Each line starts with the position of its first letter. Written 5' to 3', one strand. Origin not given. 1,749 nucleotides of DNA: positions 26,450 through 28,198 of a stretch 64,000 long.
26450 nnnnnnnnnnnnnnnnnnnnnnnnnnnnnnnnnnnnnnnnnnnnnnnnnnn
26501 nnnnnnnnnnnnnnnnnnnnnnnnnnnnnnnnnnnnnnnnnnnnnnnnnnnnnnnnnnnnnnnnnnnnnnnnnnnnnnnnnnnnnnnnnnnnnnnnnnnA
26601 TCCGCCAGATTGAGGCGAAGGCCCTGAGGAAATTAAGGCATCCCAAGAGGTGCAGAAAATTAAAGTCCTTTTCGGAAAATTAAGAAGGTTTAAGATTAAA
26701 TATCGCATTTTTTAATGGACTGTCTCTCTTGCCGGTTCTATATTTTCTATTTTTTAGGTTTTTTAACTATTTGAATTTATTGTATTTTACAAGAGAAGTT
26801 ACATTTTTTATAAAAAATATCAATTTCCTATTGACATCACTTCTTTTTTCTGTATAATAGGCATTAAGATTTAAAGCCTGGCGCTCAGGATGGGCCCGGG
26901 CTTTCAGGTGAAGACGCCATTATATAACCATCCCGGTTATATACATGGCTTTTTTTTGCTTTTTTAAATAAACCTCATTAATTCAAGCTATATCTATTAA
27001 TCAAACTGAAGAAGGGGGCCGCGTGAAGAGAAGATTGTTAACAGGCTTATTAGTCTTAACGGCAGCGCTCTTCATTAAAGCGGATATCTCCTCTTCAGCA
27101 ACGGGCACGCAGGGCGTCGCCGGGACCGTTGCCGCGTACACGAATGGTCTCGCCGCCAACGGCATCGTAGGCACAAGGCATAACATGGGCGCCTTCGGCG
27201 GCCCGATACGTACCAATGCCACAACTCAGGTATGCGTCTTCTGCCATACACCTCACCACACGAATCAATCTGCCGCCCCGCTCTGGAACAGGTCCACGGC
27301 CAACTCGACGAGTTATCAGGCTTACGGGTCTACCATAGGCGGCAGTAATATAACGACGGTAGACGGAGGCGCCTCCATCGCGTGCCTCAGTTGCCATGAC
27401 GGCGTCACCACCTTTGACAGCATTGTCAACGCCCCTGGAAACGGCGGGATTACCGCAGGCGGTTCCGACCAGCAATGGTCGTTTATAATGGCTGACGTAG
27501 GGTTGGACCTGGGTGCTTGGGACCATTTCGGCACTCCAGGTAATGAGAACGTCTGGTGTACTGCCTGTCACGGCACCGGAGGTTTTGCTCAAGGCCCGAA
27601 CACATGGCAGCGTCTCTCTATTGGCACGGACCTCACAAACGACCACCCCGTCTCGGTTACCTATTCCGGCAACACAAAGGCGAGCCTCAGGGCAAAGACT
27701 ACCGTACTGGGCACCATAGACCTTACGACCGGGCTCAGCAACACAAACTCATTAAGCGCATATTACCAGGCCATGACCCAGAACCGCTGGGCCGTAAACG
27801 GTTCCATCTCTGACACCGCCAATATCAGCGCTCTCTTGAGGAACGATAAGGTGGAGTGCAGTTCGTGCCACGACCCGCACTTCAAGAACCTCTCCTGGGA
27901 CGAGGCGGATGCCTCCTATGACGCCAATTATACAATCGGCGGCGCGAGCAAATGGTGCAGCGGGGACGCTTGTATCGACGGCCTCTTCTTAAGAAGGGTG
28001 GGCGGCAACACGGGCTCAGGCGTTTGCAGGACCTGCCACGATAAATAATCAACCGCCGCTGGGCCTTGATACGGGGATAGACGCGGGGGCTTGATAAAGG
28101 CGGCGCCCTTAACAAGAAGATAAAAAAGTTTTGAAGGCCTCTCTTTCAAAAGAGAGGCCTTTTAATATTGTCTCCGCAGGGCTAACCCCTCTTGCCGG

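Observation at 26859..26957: Terminator/anti-terminator-like structured leader between the consensus promoter and the cytochrome start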

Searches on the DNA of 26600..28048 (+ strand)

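Call 4: search_rna_families(source=window, start=26600, end=27100, threshold=evalue, max_evalue=10, show_alignments=3)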
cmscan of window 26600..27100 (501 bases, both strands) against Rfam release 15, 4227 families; matches with E-value up to 10: 4.
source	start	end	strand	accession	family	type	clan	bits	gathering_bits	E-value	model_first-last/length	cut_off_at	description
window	26804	26830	+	RF00480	HIV_FE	Cis-reg; frameshift_element;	-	17.2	45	9.5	1-52/52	no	HIV Ribosomal frameshift signal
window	26790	26846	-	RF00588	SNORD41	Gene; snRNA; snoRNA; CD-box;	CL00058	15.1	41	5.6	1-70/70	no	Small nucleolar RNA SNORD41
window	26698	26727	-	RF02359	MS2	Cis-reg;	-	12.7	40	2.5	1-36/36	no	Bacteriophage MS2 operator hairpin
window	26817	26890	-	RF02881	MH_s25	Gene; sRNA;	-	12.4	114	9.7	1-207/207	no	Mesorhizobail RNA 25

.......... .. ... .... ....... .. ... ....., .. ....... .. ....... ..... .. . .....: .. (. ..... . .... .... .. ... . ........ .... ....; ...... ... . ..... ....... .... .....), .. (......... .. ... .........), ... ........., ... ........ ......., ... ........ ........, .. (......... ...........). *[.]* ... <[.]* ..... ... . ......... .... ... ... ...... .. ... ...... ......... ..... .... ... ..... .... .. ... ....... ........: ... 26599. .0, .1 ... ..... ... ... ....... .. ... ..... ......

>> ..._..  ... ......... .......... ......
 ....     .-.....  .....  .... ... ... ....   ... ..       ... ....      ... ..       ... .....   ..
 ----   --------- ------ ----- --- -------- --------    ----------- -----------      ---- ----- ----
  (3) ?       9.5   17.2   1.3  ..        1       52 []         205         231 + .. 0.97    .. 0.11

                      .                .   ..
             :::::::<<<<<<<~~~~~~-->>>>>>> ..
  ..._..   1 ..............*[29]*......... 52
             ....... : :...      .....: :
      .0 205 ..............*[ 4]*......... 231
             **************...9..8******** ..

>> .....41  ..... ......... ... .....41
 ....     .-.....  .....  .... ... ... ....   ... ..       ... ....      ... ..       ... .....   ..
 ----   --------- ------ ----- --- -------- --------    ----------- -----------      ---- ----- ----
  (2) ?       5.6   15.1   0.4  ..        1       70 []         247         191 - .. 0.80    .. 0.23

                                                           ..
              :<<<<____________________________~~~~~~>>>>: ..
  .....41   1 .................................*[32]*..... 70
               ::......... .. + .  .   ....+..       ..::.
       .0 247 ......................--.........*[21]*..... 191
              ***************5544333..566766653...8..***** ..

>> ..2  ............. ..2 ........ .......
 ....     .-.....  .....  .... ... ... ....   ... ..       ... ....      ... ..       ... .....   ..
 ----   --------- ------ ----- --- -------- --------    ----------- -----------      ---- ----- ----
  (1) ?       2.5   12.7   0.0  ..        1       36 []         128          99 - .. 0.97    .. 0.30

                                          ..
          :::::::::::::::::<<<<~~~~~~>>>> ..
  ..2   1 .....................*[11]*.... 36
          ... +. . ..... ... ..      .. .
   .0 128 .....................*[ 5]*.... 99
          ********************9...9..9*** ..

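Call 26: build_rna_model(alignment_id=A1, structure=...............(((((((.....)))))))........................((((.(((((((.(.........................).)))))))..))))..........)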
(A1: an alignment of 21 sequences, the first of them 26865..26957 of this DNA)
Model R1 built from alignment A1 (21 sequences, 122 columns); structure: as given.
model positions 98; base pairs 19; branch points 1; effective number of sequences 5.27; information 0.59 bits per position. Calibrated on 0.2 Mb of random sequence (short: E-values are rough).
structure used (alignment columns):
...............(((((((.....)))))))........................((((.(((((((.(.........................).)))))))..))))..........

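Call 27: search_with_rna_model(model_id=R1, sources=[window, L001, L002, L003, L004, L005, L006, L007, L008, L009, L010, L011, L012, L013, L014, L015, L016, L017, L018, L019, L020, L021, L022, L023, L024, L025, L026, L027, L028, L029, L030, L031, L032, L033, L034, L035, L036, L037, L038, L039, L040, L041, L042, L043, L044, L045, L046, L047, L048, L049, L050, L051, L052, L053, L054, L055, L056, L057, L058, L059, L060, L061, L062, L063, L064, L065, L066, L067, L068, L069, L070, L071, L072, L073, L074, L075, L076, L077, L078, L079, L080], max_evalue=1, make_alignment=true)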
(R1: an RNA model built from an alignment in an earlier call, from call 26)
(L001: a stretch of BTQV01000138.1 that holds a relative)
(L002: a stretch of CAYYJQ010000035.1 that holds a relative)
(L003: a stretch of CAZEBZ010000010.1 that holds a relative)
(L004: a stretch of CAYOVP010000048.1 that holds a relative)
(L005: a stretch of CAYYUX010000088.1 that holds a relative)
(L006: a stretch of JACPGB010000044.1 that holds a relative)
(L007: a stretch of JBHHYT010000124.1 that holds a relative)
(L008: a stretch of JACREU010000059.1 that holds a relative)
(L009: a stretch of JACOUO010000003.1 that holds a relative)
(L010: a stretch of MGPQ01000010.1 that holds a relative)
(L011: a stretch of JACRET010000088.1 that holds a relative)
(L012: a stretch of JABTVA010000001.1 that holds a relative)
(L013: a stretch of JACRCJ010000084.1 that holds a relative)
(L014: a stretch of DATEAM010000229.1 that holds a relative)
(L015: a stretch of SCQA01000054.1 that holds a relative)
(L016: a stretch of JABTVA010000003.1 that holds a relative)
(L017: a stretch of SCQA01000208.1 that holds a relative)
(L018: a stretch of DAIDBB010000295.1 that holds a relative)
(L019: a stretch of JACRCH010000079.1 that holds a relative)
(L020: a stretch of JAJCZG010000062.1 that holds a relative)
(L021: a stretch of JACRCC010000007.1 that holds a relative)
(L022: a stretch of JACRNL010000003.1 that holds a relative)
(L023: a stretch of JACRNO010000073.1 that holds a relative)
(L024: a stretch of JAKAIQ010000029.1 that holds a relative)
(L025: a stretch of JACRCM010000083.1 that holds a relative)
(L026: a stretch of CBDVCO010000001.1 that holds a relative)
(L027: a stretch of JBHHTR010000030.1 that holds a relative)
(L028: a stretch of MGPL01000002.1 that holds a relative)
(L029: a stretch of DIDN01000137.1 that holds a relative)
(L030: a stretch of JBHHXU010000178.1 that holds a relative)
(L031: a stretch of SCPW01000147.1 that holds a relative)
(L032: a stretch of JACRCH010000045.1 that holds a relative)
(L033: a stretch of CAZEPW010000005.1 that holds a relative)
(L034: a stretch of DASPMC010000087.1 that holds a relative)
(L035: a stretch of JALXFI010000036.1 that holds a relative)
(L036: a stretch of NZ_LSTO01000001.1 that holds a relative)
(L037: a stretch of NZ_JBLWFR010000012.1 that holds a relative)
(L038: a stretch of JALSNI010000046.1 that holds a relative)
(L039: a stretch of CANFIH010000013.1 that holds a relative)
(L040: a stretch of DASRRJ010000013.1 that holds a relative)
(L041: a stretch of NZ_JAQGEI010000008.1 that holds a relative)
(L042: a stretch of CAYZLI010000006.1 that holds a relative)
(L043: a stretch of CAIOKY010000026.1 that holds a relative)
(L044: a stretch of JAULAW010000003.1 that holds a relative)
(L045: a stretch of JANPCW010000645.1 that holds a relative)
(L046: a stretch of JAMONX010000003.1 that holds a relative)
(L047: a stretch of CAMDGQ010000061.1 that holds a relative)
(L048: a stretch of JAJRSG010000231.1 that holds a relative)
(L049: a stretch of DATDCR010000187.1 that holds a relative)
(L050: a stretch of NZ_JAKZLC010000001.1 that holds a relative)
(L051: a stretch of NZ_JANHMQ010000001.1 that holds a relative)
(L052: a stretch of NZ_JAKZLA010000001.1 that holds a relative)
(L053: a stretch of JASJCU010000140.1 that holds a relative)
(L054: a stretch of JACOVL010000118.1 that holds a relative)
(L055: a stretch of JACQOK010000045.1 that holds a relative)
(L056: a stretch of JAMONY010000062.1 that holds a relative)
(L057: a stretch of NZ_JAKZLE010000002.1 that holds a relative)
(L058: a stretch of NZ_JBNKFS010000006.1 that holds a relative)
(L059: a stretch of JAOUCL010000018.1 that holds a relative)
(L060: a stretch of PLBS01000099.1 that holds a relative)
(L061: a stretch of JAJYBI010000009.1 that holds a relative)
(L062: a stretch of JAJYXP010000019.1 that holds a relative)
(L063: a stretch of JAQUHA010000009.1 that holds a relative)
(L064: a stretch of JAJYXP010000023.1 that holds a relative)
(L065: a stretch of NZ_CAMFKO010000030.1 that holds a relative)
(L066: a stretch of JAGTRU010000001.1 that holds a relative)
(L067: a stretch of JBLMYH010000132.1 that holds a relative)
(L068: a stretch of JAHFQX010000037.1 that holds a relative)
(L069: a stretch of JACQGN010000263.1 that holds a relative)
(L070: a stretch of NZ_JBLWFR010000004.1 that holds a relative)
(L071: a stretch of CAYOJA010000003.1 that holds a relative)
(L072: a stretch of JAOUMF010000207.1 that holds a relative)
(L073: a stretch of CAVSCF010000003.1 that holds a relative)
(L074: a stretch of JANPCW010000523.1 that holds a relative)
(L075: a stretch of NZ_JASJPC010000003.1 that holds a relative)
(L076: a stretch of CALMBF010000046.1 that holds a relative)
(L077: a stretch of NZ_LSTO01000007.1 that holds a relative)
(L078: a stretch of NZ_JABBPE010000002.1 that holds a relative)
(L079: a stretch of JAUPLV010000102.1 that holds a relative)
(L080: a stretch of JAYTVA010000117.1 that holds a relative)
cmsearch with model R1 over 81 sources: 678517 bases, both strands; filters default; matches with E-value up to 1: 31.
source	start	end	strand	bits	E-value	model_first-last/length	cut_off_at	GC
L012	3844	3946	+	77.7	1.9e-18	1-98/98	no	0.56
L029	3845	3946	+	77.1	2.8e-18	1-98/98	no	0.55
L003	3861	3956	+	74.9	1.1e-17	1-98/98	no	0.41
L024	3692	3799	+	74.9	1.1e-17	1-98/98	no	0.48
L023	291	388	+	73.9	2.2e-17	1-98/98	no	0.6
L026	3701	3798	+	70.2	2.4e-16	1-98/98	no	0.45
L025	3628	3727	+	69.7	3.2e-16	1-98/98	no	0.58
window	26865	26957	+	68.6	6.6e-16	1-98/98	no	0.45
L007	3358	3453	+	67.9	1.1e-15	1-98/98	no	0.52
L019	3823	3926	+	67.8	1.1e-15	1-98/98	no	0.58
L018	2198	2304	+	66.6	2.4e-15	1-98/98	no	0.52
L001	1794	1892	+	66.2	3.1e-15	1-98/98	no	0.47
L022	3677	3795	+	65.5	5e-15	1-98/98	no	0.5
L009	3864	3958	+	65.2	6.2e-15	1-98/98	no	0.44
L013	3864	3964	+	64.9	7.5e-15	1-98/98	no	0.49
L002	102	197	+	63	2.5e-14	1-98/98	no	0.48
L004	3576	3667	+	58.8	3.7e-13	1-98/98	no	0.48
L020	497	596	+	54.2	7.3e-12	1-98/98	no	0.48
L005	3819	3911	+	53.4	1.3e-11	1-98/98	no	0.48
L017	2812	2914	+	53.1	1.6e-11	1-98/98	no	0.47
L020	2235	2337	+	52.9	1.8e-11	1-98/98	no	0.49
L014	3855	3956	+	48.9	2.4e-10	1-98/98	no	0.47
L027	2615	2702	+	46.2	1.4e-09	1-98/98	no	0.43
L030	3322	3420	+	42.3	1.6e-08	1-98/98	no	0.4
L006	2883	2977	+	39.8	8.7e-08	1-98/98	no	0.48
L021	1887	2022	+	39.2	1.3e-07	1-98/98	no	0.57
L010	3858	3954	+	29.5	6.7e-05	1-98/98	no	0.49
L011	2812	2912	+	29.4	7.3e-05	1-98/98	no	0.53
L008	3858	3954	+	27.3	0.00027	1-98/98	no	0.52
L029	8791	8880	+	15.2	0.7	1-98/98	no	0.59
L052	4184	4279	-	14.7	0.95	1-98/98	no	0.69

Alignment A2: 31 matches aligned to the model, 181 columns, each read 5' to 3' on its own strand. Consensus structure (alignment columns), stored with it:
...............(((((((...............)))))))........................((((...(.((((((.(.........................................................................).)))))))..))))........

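Call 36: search_with_rna_model(model_id=R1, sources=[L081, L082, L083, L084, L085, L086, L087, L088, L089, L090, L091, L092, L093, L094, L095, L096, L097, L098, L099, L100, L101, L102, L103, L104, L105, L106, L107, L108, L109, L110, L111, L112, L113, L114, L115, L116, L117, L118, L119, L120, L121, L122, L123, L124, L125, L126, L127, L128, L129, L130, L131, L132, L133, L134, L135, L136, L137, L138, L139, L140, L141, L142, L143, L144, L145, L146, L147, L148, L149, L150, L151, L152, L153, L154, L155, L156, L157, L158, L159, L160], max_evalue=1)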
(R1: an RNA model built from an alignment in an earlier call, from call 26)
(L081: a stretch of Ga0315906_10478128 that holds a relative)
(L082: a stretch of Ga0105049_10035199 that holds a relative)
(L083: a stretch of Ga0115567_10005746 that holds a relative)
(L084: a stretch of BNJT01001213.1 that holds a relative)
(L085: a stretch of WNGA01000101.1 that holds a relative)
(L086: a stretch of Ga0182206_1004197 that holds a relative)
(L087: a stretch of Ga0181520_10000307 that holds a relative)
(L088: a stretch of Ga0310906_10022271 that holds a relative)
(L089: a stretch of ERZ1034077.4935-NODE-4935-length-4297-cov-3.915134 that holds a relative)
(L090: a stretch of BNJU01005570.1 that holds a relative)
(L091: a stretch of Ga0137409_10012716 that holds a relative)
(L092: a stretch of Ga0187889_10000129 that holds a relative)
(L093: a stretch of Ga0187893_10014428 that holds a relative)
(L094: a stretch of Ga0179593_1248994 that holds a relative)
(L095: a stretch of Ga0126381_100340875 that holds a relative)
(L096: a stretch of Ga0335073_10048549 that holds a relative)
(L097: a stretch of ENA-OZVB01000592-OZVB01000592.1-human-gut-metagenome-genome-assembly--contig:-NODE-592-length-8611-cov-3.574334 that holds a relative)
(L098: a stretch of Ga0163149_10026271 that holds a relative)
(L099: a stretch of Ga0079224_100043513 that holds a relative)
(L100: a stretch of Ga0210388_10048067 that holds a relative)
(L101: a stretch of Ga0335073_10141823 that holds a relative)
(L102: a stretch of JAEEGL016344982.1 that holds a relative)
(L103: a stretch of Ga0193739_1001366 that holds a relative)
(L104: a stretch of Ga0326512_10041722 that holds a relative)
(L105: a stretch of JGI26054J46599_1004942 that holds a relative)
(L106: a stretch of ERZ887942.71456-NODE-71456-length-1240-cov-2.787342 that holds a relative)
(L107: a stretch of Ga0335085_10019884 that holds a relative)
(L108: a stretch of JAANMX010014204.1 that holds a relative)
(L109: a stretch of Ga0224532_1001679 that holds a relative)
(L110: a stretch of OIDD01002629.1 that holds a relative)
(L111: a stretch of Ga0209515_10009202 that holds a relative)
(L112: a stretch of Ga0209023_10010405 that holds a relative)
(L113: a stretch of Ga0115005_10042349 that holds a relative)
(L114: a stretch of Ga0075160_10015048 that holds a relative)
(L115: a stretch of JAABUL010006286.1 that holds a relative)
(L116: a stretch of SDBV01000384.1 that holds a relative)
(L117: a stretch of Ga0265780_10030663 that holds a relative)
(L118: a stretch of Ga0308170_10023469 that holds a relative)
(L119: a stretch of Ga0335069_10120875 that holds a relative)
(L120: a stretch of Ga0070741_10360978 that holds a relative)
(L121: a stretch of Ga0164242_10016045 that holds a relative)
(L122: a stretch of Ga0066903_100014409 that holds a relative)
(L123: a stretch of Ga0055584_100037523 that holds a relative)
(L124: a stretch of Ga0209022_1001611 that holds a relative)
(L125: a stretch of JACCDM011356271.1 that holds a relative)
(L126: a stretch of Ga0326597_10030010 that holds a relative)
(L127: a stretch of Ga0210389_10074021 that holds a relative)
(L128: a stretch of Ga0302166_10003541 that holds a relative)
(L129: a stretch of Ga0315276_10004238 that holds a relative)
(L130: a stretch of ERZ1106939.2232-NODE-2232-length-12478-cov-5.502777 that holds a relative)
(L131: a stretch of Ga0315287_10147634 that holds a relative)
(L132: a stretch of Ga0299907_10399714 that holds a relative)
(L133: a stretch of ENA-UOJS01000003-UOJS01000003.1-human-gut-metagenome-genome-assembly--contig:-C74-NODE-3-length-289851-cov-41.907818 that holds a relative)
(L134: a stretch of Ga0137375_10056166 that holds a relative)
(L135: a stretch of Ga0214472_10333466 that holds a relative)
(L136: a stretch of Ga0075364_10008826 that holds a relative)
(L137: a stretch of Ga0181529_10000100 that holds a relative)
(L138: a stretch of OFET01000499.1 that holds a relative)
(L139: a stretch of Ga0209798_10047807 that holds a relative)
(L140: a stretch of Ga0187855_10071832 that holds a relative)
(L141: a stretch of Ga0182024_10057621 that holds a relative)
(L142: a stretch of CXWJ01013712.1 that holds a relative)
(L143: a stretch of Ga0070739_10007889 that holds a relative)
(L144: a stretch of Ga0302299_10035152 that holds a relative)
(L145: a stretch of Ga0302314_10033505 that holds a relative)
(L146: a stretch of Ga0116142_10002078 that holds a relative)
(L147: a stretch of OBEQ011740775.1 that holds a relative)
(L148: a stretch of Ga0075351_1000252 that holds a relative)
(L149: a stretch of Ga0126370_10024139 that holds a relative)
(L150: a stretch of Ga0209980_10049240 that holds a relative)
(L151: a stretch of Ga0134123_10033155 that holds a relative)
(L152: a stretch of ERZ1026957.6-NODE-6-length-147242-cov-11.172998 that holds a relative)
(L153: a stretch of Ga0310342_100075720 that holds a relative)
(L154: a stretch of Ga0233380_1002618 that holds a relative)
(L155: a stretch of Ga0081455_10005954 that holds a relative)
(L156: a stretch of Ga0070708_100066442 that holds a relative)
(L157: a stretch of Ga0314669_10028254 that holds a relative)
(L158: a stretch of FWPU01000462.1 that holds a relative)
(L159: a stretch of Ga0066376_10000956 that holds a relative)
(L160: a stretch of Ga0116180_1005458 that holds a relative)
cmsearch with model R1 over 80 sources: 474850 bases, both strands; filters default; matches with E-value up to 1: 23.
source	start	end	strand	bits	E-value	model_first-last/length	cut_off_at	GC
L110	3239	3315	-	22.4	0.0045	1-98/98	no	0.64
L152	6053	6129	+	22.4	0.0045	1-98/98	no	0.64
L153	1761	1855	-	20.8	0.013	1-98/98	no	0.67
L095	1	77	-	20.6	0.015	1-81/98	3'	0.73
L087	2498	2574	-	19.5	0.03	16-91/98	no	0.71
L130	10887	10973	+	18.5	0.058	1-98/98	no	0.66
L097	8507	8571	+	18.1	0.072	1-98/98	no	0.6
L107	8154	8219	-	18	0.08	16-94/98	no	0.62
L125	556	674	-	17.5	0.11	1-98/98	no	0.61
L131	1572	1648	-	17.1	0.15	1-98/98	no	0.7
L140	1298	1391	+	17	0.15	1-98/98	no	0.61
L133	935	1008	+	16.9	0.16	1-98/98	no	0.68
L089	881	954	+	16.2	0.26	1-98/98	no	0.65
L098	3646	3717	+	16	0.29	16-90/98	no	0.72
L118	2439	2520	+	15.9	0.31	1-98/98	no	0.57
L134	698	767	+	15.5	0.4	1-98/98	no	0.69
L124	6693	6746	-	14.8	0.63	16-90/98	no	0.8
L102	243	390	+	14.6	0.71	1-98/98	no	0.62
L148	2171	2251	-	14.6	0.74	16-90/98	no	0.65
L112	844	896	-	14.5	0.76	16-90/98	no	0.74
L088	1306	1384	+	14.3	0.89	16-92/98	no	0.61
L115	4035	4115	-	14.2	0.95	1-98/98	no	0.68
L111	4056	4100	-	14.1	0.96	16-90/98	no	0.71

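Call 47: search_with_rna_model(model_id=R1, sources=[window, L001, L002, L003, L004, L005, L006, L007, L008, L009, L010, L011, L012, L013, L014, L017, L018, L019, L020, L021, L022, L023, L024, L025, L026, L027, L029, L030], max_evalue=0.001, make_alignment=true)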
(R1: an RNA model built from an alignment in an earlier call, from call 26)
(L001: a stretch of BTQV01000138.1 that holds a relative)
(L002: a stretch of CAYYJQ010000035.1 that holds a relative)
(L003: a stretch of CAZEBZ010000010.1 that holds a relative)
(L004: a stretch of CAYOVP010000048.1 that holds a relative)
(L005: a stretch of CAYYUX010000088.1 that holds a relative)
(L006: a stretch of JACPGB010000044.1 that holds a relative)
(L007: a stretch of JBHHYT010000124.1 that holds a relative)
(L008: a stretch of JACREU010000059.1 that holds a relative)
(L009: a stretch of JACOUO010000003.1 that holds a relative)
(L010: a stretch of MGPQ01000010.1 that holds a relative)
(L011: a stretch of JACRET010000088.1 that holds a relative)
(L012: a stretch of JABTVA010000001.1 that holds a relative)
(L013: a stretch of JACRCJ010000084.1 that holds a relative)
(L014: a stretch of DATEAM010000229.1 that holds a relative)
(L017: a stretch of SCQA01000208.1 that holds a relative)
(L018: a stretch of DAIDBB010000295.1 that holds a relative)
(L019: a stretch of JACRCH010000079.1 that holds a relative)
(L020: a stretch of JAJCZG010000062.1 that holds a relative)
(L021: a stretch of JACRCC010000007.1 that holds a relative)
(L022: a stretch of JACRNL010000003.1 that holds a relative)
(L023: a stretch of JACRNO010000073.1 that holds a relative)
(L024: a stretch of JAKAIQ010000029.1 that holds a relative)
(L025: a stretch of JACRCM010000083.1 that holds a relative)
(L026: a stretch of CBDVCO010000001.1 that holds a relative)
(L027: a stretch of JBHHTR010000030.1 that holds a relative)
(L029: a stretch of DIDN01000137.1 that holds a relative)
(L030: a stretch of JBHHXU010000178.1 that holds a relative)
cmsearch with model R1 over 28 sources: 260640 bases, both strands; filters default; matches with E-value up to 0.001: 29.
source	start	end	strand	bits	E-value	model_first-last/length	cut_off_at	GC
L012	3844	3946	+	77.7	7.2e-19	1-98/98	no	0.56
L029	3845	3946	+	77.1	1.1e-18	1-98/98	no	0.55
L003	3861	3956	+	74.9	4.3e-18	1-98/98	no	0.41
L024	3692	3799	+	74.9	4.4e-18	1-98/98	no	0.48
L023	291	388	+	73.9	8.5e-18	1-98/98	no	0.6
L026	3701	3798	+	70.2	9.2e-17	1-98/98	no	0.45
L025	3628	3727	+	69.7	1.2e-16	1-98/98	no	0.58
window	26865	26957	+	68.6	2.5e-16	1-98/98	no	0.45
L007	3358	3453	+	67.9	4.1e-16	1-98/98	no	0.52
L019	3823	3926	+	67.8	4.2e-16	1-98/98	no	0.58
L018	2198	2304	+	66.6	9.3e-16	1-98/98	no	0.52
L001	1794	1892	+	66.2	1.2e-15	1-98/98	no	0.47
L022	3677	3795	+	65.5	1.9e-15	1-98/98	no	0.5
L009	3864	3958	+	65.2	2.4e-15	1-98/98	no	0.44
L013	3864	3964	+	64.9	2.9e-15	1-98/98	no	0.49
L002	102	197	+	63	9.8e-15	1-98/98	no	0.48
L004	3576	3667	+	58.8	1.4e-13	1-98/98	no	0.48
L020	497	596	+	54.2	2.8e-12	1-98/98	no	0.48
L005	3819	3911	+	53.4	4.9e-12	1-98/98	no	0.48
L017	2812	2914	+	53.1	6e-12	1-98/98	no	0.47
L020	2235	2337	+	52.9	6.8e-12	1-98/98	no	0.49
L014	3855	3956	+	48.9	9.1e-11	1-98/98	no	0.47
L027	2615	2702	+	46.2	5.2e-10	1-98/98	no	0.43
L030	3322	3420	+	42.3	6.2e-09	1-98/98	no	0.4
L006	2883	2977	+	39.8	3.3e-08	1-98/98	no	0.48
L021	1887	2022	+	39.2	4.8e-08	1-98/98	no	0.57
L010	3858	3954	+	29.5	2.6e-05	1-98/98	no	0.49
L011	2812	2912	+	29.4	2.8e-05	1-98/98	no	0.53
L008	3858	3954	+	27.3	0.00011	1-98/98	no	0.52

Alignment A3: 29 matches aligned to the model, 170 columns, each read 5' to 3' on its own strand. Consensus structure (alignment columns), stored with it:
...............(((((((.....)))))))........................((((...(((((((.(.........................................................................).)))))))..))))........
